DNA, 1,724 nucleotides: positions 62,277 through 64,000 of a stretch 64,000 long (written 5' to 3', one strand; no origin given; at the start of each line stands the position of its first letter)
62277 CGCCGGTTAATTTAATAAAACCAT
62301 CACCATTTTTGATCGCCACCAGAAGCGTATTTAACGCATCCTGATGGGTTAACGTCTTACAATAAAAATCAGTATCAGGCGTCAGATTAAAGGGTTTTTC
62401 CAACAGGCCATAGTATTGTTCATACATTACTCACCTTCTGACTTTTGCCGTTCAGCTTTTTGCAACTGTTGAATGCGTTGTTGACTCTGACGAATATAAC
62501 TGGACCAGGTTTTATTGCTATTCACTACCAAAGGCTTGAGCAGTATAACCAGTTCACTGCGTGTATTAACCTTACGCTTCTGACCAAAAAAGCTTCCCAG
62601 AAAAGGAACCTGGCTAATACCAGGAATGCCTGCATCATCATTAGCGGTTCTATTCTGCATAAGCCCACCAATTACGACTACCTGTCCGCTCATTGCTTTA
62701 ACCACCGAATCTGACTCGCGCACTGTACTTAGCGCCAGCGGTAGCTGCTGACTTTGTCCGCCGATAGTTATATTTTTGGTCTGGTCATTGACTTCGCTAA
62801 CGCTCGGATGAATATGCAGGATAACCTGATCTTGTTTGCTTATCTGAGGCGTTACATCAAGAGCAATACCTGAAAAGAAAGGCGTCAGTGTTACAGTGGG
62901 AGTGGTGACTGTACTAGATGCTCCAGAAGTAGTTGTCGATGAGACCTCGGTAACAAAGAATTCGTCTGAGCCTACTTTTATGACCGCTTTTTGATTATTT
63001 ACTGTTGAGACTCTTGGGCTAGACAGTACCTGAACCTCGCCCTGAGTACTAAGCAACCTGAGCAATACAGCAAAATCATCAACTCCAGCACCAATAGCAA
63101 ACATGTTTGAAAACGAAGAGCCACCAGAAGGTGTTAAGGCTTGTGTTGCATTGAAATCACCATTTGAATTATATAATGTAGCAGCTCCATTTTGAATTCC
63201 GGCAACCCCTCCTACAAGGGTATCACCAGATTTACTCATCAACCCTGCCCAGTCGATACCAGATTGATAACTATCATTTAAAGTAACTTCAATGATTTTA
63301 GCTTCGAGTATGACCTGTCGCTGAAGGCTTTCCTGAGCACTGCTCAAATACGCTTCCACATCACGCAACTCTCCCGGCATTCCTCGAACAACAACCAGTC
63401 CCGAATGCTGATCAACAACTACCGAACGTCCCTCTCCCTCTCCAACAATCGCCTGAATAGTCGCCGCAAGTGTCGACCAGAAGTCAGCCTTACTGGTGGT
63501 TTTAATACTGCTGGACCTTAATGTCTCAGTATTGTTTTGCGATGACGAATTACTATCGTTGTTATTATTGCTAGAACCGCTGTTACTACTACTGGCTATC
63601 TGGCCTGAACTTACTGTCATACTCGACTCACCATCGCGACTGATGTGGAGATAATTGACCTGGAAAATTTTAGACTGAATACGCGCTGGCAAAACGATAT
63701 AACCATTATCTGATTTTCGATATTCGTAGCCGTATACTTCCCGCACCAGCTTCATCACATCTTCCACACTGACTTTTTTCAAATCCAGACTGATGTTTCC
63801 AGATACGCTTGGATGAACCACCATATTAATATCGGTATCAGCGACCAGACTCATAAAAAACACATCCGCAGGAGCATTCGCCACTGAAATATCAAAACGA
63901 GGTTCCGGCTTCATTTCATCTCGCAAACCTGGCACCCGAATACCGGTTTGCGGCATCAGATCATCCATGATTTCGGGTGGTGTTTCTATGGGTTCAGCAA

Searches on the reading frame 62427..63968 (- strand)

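Call 8: search_protein_families(library=ncbifam, proteins=[window:62427-63968:-], max_evalue=0.001)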
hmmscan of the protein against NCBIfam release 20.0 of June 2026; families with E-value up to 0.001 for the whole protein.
window:62427-63968:- (513 aa): 9 families
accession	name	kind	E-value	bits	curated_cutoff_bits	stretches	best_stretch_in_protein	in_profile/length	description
TIGR02519.1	pilus_MshL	equivalog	7.6e-84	281.1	250.2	1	183-482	1-290/290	pilus (MSHA type) biogenesis protein MshL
TIGR02517.1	type_II_gspD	equivalog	7.5e-50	170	351.35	1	126-487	266-595/600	type II secretion system secretin GspD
TIGR02515.1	IV_pilus_PilQ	subfamily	8.7e-42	143.6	284.35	1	29-483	8-428/428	type IV pilus secretin PilQ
TIGR02520.1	pilus_B_mal_scr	equivalog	4.4e-32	111.3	287.65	1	87-481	149-513/513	PilN family type IVB pilus formation outer membrane protein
NF010083.0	PRK13568.1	equivalog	6.3e-27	94.4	554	1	105-482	82-417/419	DNA uptake porin HofQ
TIGR02516.1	type_III_yscC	equivalog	4.5e-26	91.4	238.45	1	179-483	197-462/463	type III secretion system outer membrane ring subunit SctC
NF007851.2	PRK10560.1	exception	1.2e-17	63.8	598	1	182-484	145-411/412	DNA uptake porin HofQ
NF042912.1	Amuc_1098_fam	equivalog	1.9e-14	52.7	750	2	56-275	317-517/805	Amuc_1098 family type IV pilus outer membrane protein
NF011873.0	PRK15346.1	equivalog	1.6e-09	37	524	1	187-485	242-497/499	EscC/YscC/HrcC family type III secretion system outer membrane ring protein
